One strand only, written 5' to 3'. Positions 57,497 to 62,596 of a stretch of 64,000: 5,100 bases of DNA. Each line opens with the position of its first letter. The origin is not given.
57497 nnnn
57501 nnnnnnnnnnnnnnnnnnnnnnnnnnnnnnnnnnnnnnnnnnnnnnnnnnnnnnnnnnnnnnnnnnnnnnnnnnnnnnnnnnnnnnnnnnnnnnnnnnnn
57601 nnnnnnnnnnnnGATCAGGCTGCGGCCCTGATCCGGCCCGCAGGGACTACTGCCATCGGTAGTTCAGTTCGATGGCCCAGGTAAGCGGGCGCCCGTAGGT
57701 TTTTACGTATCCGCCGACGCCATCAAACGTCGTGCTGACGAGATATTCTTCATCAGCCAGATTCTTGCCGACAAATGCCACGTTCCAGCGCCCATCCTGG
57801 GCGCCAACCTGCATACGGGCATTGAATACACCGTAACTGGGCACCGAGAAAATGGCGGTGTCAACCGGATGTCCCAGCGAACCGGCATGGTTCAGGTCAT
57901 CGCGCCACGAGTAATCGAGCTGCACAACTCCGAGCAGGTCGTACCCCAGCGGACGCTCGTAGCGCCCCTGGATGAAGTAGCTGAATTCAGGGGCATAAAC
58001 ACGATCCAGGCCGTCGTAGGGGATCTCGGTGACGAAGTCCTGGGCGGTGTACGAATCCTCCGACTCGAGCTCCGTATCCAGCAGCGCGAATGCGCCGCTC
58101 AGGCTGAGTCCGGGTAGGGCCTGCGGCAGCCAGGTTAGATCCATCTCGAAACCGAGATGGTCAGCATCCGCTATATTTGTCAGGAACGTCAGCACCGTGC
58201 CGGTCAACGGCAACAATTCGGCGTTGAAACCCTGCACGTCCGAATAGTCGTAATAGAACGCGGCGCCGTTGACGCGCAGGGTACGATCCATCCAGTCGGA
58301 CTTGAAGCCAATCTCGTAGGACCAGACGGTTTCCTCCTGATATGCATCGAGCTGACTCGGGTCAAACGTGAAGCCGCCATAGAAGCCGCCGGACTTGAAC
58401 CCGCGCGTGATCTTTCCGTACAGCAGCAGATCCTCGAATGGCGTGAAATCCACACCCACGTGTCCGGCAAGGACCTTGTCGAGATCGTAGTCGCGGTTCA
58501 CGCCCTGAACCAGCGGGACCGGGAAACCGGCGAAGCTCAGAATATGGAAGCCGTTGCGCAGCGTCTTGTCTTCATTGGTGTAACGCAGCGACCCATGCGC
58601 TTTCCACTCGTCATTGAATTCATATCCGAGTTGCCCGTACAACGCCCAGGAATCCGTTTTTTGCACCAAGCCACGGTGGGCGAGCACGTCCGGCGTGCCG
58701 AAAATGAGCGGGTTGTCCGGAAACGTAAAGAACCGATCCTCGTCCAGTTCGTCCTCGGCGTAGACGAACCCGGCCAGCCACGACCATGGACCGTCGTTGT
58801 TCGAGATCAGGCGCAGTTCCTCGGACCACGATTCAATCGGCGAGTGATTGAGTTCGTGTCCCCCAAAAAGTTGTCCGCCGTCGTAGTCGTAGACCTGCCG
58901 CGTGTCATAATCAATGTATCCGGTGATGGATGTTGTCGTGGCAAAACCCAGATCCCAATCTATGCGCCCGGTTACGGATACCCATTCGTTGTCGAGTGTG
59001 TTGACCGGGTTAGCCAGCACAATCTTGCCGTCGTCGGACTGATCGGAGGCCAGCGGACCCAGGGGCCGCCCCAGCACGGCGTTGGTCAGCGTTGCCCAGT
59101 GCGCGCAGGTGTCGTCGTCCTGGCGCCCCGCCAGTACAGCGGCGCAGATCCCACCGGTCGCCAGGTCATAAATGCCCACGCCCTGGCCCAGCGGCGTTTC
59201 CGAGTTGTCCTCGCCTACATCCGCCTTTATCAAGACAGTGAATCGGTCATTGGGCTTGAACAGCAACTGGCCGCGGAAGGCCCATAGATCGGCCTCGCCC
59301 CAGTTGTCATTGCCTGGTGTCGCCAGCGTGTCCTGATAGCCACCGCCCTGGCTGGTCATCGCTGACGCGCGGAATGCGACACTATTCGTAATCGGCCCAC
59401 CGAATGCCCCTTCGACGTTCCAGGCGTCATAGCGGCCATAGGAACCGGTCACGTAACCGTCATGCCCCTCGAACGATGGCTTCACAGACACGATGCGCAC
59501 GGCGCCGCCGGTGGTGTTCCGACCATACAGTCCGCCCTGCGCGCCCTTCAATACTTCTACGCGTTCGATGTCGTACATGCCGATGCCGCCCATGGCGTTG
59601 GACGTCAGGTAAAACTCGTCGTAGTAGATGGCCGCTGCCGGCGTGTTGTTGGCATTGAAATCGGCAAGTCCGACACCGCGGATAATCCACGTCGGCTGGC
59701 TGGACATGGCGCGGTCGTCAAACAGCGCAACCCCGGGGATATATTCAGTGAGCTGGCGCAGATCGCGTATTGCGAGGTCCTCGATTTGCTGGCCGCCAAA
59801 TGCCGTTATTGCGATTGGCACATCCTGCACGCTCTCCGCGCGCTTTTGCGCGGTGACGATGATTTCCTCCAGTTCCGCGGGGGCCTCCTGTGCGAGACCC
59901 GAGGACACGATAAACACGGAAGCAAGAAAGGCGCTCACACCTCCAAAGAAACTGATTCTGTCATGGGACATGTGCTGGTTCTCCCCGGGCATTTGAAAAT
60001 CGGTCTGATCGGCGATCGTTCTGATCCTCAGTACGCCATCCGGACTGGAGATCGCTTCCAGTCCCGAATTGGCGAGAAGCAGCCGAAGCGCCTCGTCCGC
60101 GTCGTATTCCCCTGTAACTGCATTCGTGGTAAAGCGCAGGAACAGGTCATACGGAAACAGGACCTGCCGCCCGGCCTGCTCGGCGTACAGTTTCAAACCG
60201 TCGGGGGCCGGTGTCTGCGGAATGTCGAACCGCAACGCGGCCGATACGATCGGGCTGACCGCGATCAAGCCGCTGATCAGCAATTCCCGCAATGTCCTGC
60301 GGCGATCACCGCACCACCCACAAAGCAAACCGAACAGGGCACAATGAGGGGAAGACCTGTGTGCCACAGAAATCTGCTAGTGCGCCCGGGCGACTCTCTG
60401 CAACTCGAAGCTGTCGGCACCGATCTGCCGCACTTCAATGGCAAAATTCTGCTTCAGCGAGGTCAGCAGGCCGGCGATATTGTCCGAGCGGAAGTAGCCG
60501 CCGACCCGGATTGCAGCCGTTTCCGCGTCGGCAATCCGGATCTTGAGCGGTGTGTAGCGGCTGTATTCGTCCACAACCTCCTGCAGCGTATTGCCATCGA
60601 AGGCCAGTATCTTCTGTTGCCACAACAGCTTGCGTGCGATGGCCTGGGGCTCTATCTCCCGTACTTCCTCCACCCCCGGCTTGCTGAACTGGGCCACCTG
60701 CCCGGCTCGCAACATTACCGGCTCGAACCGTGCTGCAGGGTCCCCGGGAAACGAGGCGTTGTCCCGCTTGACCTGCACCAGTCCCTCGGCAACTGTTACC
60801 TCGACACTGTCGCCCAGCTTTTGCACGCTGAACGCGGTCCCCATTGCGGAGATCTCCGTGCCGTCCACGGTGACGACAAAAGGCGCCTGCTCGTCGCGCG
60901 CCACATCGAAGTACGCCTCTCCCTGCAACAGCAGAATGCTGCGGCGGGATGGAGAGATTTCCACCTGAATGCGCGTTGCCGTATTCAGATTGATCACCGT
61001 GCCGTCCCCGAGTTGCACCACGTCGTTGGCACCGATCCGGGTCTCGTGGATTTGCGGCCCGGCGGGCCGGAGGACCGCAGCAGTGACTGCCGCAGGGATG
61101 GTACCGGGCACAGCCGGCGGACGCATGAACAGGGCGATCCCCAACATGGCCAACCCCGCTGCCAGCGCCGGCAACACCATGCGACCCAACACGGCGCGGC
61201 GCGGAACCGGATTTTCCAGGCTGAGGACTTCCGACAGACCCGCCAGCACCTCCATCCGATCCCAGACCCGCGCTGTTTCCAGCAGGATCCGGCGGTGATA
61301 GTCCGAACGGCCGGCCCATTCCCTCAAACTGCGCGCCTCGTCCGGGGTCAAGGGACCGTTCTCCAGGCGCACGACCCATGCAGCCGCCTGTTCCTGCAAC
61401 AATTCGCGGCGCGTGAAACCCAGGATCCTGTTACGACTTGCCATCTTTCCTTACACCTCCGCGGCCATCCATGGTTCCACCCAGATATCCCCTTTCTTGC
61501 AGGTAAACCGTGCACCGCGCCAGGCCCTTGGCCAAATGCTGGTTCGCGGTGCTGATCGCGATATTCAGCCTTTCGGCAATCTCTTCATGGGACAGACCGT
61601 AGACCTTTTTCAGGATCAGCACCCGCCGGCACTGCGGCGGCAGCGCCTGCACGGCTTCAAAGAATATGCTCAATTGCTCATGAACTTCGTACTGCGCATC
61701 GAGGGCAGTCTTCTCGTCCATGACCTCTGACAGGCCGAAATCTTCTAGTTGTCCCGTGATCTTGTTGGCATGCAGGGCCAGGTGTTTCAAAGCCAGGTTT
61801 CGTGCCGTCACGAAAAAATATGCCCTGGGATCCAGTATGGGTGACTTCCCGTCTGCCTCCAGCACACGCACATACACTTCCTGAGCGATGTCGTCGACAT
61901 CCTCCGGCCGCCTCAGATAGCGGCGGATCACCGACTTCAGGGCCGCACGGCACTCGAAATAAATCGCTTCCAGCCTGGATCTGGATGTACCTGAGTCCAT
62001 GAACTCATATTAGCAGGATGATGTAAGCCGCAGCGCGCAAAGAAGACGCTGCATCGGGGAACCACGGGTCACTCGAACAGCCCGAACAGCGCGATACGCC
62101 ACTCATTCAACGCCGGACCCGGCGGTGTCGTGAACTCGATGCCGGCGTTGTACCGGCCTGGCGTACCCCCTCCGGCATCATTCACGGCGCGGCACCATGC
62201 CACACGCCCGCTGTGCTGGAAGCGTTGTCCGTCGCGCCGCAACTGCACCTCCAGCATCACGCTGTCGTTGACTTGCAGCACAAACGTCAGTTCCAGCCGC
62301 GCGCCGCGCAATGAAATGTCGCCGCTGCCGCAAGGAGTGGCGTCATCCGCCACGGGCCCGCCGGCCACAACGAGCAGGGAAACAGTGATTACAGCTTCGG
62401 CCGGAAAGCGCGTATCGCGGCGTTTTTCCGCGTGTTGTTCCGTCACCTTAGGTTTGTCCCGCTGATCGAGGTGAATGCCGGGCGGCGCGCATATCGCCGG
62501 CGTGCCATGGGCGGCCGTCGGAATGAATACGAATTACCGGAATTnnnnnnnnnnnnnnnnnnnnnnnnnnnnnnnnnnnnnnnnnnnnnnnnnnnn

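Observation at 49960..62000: ECF sigma / FecR / TonB-dependent transducer operon followed by a string of exported hydrolases: candidate surface-signalling-controlled uptake and degradation locus for an unknown peptide-like substrate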

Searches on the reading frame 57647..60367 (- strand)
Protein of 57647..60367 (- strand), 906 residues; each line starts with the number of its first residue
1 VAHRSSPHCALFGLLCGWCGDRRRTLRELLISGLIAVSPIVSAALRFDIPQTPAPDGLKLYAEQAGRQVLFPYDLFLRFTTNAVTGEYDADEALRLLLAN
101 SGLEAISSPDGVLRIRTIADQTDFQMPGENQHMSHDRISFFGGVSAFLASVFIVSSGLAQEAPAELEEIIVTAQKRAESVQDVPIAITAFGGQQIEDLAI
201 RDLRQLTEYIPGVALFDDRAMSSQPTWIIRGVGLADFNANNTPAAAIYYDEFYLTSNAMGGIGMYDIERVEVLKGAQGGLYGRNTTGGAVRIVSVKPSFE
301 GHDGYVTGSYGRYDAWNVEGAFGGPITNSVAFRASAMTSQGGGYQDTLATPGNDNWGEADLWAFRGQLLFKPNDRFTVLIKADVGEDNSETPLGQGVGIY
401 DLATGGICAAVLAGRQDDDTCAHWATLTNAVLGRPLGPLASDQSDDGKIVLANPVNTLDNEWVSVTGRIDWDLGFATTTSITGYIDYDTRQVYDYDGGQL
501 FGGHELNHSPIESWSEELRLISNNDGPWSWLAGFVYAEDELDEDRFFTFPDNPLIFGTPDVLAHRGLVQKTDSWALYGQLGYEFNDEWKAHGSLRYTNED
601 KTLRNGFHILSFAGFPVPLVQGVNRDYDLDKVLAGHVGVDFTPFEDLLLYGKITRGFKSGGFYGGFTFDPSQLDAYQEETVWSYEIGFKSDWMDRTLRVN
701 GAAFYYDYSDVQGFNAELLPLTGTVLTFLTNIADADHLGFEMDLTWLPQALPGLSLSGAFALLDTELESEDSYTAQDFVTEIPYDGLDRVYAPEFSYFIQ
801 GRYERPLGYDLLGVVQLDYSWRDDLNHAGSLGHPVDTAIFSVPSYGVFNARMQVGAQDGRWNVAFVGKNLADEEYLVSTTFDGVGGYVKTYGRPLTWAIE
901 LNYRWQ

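Call 3: search_protein_families(library=pfam, proteins=[window:57647-60367:-], max_evalue=0.01)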
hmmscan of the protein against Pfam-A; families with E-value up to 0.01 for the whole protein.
window:57647-60367:- (906 aa): 3 families
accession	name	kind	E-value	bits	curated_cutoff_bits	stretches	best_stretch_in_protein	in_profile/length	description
PF00593.30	TonB_dep_Rec_b-barrel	-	9.2e-29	102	27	1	441-870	35-436/436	TonB dependent receptor-like, beta-barrel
PF07715.20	Plug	-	3.3e-16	60.2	23.9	1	180-289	2-107/107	TonB-dependent Receptor Plug Domain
PF07660.19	STN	-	0.00012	22.3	28.4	1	80-116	14-50/52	Secretin and TonB N terminus short domain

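Call 4: search_protein_families(library=ncbifam, proteins=[window:57647-60367:-], max_evalue=0.01)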
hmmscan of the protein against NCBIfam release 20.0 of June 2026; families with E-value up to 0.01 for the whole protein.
window:57647-60367:- (906 aa): 22 families
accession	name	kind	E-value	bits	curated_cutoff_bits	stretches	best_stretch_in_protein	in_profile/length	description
TIGR01783.1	TonB-siderophor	subfamily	1.5e-33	116.3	223.5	2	183-346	2-160/649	TonB-dependent siderophore receptor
TIGR01785.1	TonB-hemin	subfamily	1e-12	47.4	316.85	2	166-297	1-131/677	TonB-dependent heme/hemoglobin receptor family protein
NF053590.1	TonB_dep_TOL0244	equivalog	2.4e-11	43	645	2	165-360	9-203/604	TOL_0244 family TonB-dependent receptor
NF049947.1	TonB_dep_PCPU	exception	4e-11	41.8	800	2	262-344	132-216/685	TonB-dependent receptor, PCPU motif-type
TIGR01779.1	TonB-B12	equivalog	3.5e-09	35.8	599.7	1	151-352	14-210/614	TonB-dependent vitamin B12 receptor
NF007447.0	PRK10003.1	equivalog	5.2e-09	35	666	1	178-346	74-231/727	ferric-rhodotorulic acid/ferric-coprogen receptor FhuE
NF047944.1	FoxamRcptFoxA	equivalog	7.6e-09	34.4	1300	1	152-341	17-210/697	ferrioxamine B receptor FoxA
TIGR04056.1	OMP_RagA_SusC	subfamily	8.8e-09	34.2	368.25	1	161-292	73-201/981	SusC/RagA family TonB-linked outer membrane protein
NF010651.0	PRK14050.1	equivalog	8.9e-09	34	884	1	172-299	68-190/730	TonB-dependent siderophore receptor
NF007465.0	PRK10044.1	equivalog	9.1e-09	34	803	1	171-300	67-192/726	ferrichrome porin FhuA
NF010010.0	PRK13483.1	equivalog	4.1e-08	31.7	927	1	148-297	14-165/660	ligand-gated channel protein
NF050067.1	TonBEntbctnRecCfrA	equivalog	2e-07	29.7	1200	1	147-298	8-161/698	TonB-dependent ferric enterobactin receptor CfrA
TIGR01786.1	TonB-hemlactrns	subfamily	1.4e-06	27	323.75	1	168-296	2-135/719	TonB-dependent hemoglobin/transferrin/lactoferrin family receptor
NF007478.2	PRK10064.1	equivalog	2.2e-06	26.3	745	1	161-297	27-160/663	catecholate siderophore receptor CirA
NF010038.0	PRK13513.1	equivalog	5.4e-06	25.2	942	1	156-298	22-168/659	ligand-gated channel protein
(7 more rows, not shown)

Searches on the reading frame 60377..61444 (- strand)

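Call 3: search_protein_families(library=pfam, proteins=[window:60377-61444:-], max_evalue=0.01)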
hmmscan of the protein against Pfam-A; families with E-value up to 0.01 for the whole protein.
window:60377-61444:- (355 aa): 3 families
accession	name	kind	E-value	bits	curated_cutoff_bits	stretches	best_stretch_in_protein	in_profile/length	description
PF04773.18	FecR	-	5.1e-19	69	24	1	134-223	4-96/97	FecR protein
PF16220.10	DUF4880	-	5.6e-07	29.7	25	1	18-56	1-39/43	Domain of unknown function (DUF4880)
PF16344.10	FecR_C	-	0.0038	17.7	24.4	1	280-339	2-62/70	FecR, C-terminal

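Call 4: search_protein_families(library=ncbifam, proteins=[window:60377-61444:-], max_evalue=0.01)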
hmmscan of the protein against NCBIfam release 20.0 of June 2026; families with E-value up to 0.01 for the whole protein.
window:60377-61444:- (355 aa): 1 family
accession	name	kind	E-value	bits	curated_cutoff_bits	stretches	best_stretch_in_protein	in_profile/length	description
NF007296.1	PRK09774.1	equivalog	3.9e-26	91.9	385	1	135-341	109-303/313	ferric citrate uptake sigma factor regulator FecR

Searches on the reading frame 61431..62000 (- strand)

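Call 3: search_protein_families(library=pfam, proteins=[window:61431-62000:-], max_evalue=0.01)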
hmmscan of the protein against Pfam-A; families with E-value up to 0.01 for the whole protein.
window:61431-62000:- (189 aa): 6 families
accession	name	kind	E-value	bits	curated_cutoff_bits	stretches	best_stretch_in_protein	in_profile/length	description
PF08281.18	Sigma70_r4_2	-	2.2e-15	56.5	25.7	1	115-163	6-54/54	Sigma-70, region 4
PF04542.20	Sigma70_r2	-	3.5e-10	40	24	1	18-75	6-66/71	Sigma-70 region 2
PF04545.22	Sigma70_r4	-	2.5e-08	33.7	24.1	1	117-163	2-48/50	Sigma-70, region 4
PF07638.17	Sigma70_ECF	-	3.8e-08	33.9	21.1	1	10-157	23-173/185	ECF sigma factor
PF13412.12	HTH_24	-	0.00048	20.1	21.9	1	135-157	17-39/48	Winged helix-turn-helix DNA-binding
PF13384.12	HTH_23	-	0.0051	17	24.6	0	125-154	6-36/50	Homeodomain-like domain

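Call 4: search_protein_families(library=ncbifam, proteins=[window:61431-62000:-], max_evalue=0.01)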
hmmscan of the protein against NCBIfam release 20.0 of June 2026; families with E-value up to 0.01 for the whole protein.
window:61431-62000:- (189 aa): 80 families (the best 25 are shown)
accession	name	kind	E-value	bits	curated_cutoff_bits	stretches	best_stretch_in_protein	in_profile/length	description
NF009179.0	PRK12527.1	equivalog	4e-25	88.7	162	1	26-168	13-154/159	RNA polymerase sigma factor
TIGR02937.1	sigma70-ECF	superfamily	6e-24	84.5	42.9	1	10-166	3-164/165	sigma-70 family RNA polymerase sigma factor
TIGR02985.1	Sig70_bacteroi1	subfamily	7.8e-23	81.5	126.4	1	11-161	4-156/162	RNA polymerase sigma-70 factor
NF009180.0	PRK12528.1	subfamily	3.2e-18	66.3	184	1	8-164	8-162/165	RNA polymerase sigma factor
NF058625.1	sigma_PG0214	equivalog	3.5e-17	62.6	130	1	11-158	7-152/170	GFO_1088 family ECF-type sigma factor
NF009175.0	PRK12523.1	equivalog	1.9e-15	57.3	271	1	10-167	12-167/172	RNA polymerase sigma factor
NF007232.0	PRK09651.1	subfamily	2.6e-15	56.9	185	1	6-169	9-170/173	RNA polymerase sigma factor FecI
NF040705.1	sigma_mbnA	exception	3.2e-15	56.5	350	1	23-162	15-153/272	methanobactin precursor domain-containing sigma factor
NF041727.1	ECF_sigma_FecI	equivalog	1.6e-14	54.2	260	1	6-166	9-167/169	ferric citrate uptake sigma factor FecI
NF009166.1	PRK12513.1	equivalog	9.8e-13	48.2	206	1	10-154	24-173/193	RNA polymerase sigma factor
NF005448.0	PRK07037.1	equivalog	2.4e-12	46.8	190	1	7-168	11-172/186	RNA polymerase factor sigma-70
NF009177.0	PRK12525.1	subfamily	4.4e-11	42.9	266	1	19-169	20-168/168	RNA polymerase sigma factor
TIGR02983.1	SigE-fam_strep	subfamily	7.5e-11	42.2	141.55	1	8-163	6-154/162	SigE family RNA polymerase sigma factor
NF007214.0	PRK09636.1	subfamily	1.2e-10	41.1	271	1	11-158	7-154/293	RNA polymerase sigma factor SigJ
NF009172.0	PRK12519.1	subfamily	1.7e-10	40.8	222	1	27-169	48-191/194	RNA polymerase sigma factor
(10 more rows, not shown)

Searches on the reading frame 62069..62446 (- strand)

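Call 23: search_protein_families(library=pfam, proteins=[window:62069-62446:-], max_evalue=1)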
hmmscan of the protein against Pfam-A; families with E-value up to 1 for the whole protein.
window:62069-62446:- (125 aa): 1 family
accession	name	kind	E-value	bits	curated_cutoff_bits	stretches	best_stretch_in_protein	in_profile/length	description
PF07238.19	PilZ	-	5.7e-10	39.9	22.5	1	7-109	1-89/102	PilZ domain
